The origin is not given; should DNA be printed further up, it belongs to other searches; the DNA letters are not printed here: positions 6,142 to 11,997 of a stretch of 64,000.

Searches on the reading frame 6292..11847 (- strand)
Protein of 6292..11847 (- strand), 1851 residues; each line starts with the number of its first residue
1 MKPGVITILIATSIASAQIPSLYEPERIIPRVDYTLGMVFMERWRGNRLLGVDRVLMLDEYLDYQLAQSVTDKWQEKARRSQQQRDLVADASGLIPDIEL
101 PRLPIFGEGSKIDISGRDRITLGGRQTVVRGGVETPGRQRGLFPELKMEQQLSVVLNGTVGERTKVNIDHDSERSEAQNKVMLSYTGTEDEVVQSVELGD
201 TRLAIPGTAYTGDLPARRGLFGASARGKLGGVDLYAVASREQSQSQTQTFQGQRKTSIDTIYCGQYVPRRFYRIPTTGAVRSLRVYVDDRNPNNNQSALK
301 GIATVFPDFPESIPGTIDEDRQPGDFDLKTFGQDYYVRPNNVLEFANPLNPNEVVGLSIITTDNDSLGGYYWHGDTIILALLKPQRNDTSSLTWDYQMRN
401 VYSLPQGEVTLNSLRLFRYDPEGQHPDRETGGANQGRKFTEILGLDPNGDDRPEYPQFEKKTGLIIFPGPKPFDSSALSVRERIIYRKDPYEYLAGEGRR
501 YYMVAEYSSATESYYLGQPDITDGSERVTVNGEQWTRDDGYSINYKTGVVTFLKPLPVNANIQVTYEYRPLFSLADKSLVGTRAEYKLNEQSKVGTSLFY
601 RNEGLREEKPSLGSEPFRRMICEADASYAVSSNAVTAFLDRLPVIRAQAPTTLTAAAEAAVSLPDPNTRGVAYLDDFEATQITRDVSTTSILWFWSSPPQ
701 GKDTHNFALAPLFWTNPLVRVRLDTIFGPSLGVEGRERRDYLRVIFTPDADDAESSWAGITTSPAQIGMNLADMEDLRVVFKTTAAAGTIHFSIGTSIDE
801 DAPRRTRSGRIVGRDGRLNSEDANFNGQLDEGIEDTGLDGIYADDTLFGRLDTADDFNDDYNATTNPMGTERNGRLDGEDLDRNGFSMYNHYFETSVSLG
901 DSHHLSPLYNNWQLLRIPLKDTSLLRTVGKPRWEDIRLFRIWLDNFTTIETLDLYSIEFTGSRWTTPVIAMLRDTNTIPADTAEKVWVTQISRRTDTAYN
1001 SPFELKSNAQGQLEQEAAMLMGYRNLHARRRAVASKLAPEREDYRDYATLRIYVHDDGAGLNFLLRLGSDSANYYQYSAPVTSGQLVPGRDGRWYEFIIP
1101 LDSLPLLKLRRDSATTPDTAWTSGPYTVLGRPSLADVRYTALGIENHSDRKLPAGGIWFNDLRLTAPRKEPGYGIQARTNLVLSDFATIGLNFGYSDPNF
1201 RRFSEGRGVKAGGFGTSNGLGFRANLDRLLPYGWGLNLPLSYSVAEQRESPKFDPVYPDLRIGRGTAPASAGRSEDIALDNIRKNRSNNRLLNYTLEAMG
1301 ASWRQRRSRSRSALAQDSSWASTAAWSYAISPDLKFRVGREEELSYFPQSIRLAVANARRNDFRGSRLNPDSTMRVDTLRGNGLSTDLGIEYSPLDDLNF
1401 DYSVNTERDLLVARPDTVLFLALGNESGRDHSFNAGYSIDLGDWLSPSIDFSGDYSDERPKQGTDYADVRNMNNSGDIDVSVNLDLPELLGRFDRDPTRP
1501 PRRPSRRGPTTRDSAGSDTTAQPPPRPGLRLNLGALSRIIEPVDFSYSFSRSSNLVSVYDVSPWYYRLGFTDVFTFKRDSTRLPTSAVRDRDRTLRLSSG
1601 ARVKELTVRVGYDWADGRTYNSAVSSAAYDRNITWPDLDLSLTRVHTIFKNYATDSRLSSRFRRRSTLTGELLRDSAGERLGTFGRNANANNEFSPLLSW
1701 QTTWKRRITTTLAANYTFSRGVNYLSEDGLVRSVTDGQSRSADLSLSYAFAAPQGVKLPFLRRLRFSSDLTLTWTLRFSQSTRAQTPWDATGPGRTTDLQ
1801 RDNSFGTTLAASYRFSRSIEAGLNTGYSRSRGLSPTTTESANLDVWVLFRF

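Call 63: search_protein_families(library=pfam, proteins=[window:6292-11847:-], max_evalue=0.001)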
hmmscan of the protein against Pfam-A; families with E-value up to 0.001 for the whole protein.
window:6292-11847:- (1851 aa): 2 families
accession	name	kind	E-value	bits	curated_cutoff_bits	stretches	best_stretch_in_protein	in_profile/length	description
PF14349.11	SprA_N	-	7.3e-18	65.2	27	1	910-1262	128-506/510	Motility related/secretion protein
PF09343.15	DUF2460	-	5.5e-05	23.2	30.4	1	496-569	102-174/205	Conserved hypothetical protein 2217 (DUF2460)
